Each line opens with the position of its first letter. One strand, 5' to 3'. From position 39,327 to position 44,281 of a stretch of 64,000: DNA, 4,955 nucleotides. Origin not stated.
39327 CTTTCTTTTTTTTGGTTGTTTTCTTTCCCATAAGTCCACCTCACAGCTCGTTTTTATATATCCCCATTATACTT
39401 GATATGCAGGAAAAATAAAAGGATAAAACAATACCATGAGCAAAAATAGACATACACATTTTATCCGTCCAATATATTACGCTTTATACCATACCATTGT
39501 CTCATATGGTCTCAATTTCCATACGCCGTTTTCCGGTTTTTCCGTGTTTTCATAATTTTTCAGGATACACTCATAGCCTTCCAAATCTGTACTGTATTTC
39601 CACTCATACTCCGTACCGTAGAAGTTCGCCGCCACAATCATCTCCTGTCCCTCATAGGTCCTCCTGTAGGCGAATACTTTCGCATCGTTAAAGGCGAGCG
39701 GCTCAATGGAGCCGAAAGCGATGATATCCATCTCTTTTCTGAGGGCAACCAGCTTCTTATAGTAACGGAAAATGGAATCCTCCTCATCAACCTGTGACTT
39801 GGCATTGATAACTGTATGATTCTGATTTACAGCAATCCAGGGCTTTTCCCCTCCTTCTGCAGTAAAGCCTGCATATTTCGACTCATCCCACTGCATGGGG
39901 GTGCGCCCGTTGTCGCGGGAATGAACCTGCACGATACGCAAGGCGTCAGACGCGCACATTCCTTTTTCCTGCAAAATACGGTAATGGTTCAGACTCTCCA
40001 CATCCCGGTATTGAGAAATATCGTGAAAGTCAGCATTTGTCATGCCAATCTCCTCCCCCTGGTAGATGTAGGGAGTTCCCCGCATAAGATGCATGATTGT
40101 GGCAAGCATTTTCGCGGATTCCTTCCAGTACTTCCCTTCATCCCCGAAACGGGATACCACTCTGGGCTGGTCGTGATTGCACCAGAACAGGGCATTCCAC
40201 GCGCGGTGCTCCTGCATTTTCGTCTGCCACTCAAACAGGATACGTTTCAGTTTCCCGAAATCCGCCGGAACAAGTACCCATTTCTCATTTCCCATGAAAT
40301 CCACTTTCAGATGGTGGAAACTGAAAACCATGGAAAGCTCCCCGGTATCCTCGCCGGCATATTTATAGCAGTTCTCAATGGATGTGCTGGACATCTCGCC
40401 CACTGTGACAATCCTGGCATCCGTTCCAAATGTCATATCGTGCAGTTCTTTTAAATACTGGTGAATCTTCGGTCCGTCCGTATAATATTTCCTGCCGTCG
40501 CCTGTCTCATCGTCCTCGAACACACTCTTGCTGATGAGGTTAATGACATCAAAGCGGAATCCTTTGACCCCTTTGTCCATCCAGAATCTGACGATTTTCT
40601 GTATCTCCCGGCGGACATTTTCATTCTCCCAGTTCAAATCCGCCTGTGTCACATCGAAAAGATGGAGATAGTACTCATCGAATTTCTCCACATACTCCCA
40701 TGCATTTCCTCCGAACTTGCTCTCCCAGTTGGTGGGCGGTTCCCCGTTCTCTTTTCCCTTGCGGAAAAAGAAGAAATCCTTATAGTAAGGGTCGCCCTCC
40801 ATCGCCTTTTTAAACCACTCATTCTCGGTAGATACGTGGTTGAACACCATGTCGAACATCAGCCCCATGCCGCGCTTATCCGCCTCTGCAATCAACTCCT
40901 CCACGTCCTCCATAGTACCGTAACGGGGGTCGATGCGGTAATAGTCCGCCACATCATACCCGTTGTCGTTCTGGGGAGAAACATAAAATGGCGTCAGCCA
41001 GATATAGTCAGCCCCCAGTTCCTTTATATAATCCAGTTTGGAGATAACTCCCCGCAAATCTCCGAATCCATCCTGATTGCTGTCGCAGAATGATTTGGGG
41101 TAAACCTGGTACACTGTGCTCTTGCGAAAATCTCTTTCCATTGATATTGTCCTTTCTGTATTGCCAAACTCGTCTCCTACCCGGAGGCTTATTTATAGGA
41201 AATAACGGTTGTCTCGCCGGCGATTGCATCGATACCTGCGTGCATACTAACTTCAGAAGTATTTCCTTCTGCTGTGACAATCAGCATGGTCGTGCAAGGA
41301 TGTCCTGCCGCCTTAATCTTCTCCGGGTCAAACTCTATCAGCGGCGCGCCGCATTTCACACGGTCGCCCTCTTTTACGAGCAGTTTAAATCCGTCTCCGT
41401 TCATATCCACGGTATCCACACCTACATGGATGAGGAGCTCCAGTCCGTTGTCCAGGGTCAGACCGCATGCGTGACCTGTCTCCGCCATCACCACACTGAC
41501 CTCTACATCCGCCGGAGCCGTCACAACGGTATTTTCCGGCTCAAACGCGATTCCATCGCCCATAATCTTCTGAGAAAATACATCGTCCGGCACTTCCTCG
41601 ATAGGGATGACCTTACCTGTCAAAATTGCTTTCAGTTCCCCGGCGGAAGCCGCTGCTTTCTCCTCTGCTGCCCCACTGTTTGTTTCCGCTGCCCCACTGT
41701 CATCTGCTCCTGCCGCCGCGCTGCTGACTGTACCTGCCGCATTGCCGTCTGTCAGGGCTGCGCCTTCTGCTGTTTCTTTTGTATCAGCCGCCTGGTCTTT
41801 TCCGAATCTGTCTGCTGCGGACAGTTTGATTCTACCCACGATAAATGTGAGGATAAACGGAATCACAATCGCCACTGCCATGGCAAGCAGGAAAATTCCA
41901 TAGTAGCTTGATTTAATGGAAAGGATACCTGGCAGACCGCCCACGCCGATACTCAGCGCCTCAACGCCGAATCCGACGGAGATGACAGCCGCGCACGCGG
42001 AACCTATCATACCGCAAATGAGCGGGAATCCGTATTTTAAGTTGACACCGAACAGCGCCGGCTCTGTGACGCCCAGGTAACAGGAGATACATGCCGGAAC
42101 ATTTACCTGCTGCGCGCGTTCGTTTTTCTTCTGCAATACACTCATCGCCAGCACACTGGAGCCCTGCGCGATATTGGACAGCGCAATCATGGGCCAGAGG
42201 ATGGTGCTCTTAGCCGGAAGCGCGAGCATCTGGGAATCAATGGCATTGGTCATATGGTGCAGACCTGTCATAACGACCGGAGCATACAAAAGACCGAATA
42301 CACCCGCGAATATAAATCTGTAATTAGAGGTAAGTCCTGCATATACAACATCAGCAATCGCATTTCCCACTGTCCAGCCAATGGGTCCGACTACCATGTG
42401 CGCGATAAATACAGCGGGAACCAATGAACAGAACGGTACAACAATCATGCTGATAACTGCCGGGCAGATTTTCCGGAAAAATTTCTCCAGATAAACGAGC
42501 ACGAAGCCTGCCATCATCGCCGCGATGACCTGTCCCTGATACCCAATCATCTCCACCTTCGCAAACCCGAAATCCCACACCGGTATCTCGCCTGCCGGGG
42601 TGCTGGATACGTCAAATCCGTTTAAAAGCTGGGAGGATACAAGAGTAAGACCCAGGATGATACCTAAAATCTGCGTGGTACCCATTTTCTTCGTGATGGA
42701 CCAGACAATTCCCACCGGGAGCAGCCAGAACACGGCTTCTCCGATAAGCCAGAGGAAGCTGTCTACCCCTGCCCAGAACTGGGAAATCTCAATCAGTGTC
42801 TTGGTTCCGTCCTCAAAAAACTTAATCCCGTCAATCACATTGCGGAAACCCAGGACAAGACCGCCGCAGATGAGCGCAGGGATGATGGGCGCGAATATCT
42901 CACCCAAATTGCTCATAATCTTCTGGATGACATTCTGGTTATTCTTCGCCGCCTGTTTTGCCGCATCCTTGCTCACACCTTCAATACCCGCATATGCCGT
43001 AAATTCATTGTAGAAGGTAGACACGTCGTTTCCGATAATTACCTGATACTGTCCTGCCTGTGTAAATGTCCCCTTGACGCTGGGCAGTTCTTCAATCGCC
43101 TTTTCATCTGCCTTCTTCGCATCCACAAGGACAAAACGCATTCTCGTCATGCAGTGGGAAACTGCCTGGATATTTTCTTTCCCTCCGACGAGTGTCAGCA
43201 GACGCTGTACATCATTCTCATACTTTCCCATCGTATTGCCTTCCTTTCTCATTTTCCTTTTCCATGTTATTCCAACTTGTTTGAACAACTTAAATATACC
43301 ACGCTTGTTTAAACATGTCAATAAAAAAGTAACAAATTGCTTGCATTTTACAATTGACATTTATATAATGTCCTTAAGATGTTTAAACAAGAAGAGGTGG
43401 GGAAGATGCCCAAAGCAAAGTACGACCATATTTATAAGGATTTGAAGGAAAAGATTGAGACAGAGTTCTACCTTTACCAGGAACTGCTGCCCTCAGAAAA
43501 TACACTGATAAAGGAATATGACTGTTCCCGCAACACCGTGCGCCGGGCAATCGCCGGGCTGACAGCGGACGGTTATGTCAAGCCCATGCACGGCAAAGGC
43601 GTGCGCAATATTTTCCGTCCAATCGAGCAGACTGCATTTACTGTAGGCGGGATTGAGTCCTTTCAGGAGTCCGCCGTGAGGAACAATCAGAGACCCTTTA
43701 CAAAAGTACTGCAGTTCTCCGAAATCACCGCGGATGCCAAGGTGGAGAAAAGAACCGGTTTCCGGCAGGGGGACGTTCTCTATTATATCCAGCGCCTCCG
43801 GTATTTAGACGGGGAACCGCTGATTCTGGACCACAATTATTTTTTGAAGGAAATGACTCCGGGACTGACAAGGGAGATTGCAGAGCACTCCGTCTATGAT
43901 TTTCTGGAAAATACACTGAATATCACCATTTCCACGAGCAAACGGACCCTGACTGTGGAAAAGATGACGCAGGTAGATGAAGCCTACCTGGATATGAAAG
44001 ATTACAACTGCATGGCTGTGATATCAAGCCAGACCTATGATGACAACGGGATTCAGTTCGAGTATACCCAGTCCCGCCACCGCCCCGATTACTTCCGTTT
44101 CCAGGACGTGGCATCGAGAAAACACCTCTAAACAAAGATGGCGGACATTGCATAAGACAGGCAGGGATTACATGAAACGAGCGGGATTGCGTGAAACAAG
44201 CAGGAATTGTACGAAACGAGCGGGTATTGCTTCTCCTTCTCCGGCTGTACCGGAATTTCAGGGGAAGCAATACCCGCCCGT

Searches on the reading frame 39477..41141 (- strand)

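Call 88: search_protein_families(library=pfam, proteins=[window:39477-41141:-])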
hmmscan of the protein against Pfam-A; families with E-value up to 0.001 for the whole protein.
window:39477-41141:- (554 aa): 4 families
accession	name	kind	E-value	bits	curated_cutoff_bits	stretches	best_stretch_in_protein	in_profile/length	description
PF00128.31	Alpha-amylase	-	1.3e-162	542.6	22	1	12-475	1-444/446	Alpha amylase, catalytic domain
PF23915.1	SusG_C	-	2e-06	28.5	27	1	489-550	1-62/62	Alpha-amylase SusG C-terminal domain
PF16657.11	Malt_amylase_C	-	2.8e-05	24.5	27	1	477-526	1-49/75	Maltogenic Amylase, C-terminal domain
PF14701.12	hDGE_amylase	-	4.6e-05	23.1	27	1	34-112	26-112/439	Glycogen debranching enzyme, glucanotransferase domain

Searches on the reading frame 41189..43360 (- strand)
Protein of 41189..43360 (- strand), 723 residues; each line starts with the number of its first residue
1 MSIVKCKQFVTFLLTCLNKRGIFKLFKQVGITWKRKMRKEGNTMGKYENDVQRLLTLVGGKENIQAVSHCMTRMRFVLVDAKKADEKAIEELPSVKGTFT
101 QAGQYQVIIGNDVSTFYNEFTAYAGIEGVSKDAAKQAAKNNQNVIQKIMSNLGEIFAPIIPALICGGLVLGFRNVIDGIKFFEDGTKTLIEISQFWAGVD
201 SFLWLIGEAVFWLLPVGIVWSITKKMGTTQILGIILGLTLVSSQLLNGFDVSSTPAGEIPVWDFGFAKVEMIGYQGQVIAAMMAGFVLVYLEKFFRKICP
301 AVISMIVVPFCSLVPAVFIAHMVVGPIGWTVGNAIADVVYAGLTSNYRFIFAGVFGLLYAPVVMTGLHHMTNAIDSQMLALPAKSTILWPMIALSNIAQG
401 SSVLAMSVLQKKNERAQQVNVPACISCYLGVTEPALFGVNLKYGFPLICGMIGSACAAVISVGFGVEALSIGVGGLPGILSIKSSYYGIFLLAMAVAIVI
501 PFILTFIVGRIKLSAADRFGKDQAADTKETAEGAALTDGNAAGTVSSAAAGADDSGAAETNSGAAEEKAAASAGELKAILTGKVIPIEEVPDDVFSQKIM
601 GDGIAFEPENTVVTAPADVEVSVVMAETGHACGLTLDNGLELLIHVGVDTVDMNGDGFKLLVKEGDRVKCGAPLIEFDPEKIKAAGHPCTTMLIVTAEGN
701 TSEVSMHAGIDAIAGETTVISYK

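Call 57: search_protein_families(library=pfam, proteins=[window:41189-43360:-])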
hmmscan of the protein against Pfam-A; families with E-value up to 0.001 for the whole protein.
window:41189-43360:- (723 aa): 3 families
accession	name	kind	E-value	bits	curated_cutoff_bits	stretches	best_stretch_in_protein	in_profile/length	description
PF00358.26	PTS_EIIA_1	-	2.4e-44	150.6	27.2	1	575-698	2-124/127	phosphoenolpyruvate-dependent sugar phosphotransferase system, EIIA 1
PF02378.23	PTS_EIIC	-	9.4e-36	123.9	30.7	1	154-452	2-317/319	Phosphotransferase system, EIIC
PF00367.25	PTS_EIIB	-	6.7e-14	51.5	27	1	53-85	2-34/34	phosphotransferase system, EIIB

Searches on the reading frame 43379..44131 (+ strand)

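Call 88: search_protein_families(library=pfam, proteins=[window:43379-44131:+])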
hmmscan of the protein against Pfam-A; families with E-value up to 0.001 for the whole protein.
window:43379-44131:+ (250 aa): 4 families
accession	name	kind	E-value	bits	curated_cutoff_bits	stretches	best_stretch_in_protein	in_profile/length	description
PF07702.18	UTRA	-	1.2e-34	119.6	23.8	1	103-240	3-141/141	UTRA domain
PF00392.27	GntR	-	7.1e-13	48.4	27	1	14-75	1-62/64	Bacterial regulatory proteins, gntR family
PF08279.18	HTH_11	-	0.00056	20.2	25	0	41-66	19-44/55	HTH domain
PF25213.1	HVO_A0261_N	-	0.00074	19.8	35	0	40-68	27-55/86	HVO_A0261 N-terminal domain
